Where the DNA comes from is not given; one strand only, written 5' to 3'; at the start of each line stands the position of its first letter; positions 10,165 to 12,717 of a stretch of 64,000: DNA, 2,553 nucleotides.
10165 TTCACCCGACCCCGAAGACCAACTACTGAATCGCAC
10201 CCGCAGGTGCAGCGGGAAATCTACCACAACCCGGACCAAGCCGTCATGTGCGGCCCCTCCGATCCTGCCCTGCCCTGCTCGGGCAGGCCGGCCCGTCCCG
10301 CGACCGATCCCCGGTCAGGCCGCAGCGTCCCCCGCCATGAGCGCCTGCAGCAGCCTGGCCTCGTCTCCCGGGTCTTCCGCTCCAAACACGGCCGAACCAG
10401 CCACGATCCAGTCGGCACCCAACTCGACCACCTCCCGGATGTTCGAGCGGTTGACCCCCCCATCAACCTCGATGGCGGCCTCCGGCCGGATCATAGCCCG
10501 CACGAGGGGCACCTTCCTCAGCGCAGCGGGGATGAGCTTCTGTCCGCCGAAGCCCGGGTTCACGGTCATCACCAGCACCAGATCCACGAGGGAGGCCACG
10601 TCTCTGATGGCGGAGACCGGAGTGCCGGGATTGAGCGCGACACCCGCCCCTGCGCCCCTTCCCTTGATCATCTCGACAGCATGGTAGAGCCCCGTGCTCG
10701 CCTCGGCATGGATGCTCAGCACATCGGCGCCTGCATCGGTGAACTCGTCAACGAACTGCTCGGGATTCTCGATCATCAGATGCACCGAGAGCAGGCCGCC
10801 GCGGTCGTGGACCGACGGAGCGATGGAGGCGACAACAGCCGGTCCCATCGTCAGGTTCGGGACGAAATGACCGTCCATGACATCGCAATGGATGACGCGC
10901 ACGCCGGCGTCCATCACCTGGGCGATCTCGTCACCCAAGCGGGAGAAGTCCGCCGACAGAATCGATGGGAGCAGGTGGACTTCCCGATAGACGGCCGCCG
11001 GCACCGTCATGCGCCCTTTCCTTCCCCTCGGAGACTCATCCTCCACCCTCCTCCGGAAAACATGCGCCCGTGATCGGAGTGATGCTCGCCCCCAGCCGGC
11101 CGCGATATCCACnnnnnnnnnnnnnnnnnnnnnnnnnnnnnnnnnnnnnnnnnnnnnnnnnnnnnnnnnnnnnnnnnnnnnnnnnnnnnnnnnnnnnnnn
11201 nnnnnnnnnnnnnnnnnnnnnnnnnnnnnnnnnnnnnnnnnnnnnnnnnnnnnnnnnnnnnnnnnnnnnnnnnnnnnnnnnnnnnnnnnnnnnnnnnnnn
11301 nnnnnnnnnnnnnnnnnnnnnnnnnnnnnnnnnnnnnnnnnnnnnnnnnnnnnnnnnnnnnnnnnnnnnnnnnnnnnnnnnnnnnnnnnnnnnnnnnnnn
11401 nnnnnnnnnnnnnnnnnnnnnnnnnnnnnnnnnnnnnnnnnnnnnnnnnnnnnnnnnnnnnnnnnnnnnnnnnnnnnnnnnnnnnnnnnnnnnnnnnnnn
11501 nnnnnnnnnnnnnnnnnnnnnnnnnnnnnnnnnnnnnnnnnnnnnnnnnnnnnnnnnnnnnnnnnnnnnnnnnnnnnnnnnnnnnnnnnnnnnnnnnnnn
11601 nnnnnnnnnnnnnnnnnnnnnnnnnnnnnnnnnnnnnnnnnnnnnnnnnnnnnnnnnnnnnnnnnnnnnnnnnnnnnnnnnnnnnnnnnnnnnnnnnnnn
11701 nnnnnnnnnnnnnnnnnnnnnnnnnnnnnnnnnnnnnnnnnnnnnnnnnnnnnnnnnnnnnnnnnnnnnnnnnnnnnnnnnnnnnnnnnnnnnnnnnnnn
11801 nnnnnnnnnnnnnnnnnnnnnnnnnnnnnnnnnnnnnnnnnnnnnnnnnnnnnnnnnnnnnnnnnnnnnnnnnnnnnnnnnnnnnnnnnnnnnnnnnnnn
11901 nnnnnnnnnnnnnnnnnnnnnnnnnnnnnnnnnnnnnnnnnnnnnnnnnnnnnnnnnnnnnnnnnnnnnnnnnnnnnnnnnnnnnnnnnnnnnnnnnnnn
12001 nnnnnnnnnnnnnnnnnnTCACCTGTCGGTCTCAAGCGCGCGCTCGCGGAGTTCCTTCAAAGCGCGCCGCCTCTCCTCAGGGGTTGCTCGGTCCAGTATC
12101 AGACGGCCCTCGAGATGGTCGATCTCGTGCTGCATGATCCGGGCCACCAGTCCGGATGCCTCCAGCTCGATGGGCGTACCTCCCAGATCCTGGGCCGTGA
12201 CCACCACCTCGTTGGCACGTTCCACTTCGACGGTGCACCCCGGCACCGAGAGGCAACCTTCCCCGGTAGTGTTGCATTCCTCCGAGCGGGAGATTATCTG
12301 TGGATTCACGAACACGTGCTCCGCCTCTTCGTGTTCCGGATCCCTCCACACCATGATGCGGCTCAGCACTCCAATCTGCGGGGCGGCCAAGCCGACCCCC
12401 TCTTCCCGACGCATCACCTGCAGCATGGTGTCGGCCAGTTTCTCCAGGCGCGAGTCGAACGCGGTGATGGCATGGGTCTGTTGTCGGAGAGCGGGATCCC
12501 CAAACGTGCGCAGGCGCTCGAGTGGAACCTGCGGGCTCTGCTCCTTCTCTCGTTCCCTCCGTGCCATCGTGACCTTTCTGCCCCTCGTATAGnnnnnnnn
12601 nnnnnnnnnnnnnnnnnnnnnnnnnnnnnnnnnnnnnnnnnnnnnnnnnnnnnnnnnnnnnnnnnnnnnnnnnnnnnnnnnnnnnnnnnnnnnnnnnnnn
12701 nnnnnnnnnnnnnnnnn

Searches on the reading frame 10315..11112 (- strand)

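Call 13: search_protein_families(library=pfam, proteins=[window:10315-11112:-], max_evalue=0.01)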
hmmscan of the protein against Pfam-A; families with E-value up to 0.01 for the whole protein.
window:10315-11112:- (265 aa): 3 families
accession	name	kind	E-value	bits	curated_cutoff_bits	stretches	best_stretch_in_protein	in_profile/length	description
PF00834.25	Ribul_P_3_epim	-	2.7e-70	236.2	21.1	1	48-243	3-198/198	Ribulose-phosphate 3 epimerase family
PF00215.30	OMPdecase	-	0.00049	20.5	27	1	200-253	167-219/221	Orotidine 5'-phosphate decarboxylase / HUMPS family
PF01729.25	QRPTase_C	-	0.0024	18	23.1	0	206-243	122-159/169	Quinolinate phosphoribosyl transferase, C-terminal domain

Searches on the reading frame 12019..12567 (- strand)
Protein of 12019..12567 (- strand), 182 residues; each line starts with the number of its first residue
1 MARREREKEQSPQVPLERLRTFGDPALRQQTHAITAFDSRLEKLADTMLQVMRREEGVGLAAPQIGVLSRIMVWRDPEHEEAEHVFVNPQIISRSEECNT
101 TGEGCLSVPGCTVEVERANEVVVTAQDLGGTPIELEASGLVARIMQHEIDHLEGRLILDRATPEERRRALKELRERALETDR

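Call 13: search_protein_families(library=pfam, proteins=[window:12019-12567:-], max_evalue=0.01)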
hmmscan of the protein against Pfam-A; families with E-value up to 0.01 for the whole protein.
window:12019-12567:- (182 aa): 1 family
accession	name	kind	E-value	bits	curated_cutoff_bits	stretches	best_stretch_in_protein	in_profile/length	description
PF01327.26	Pep_deformylase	-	3.3e-51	173.4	22.8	1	18-166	3-155/156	Polypeptide deformylase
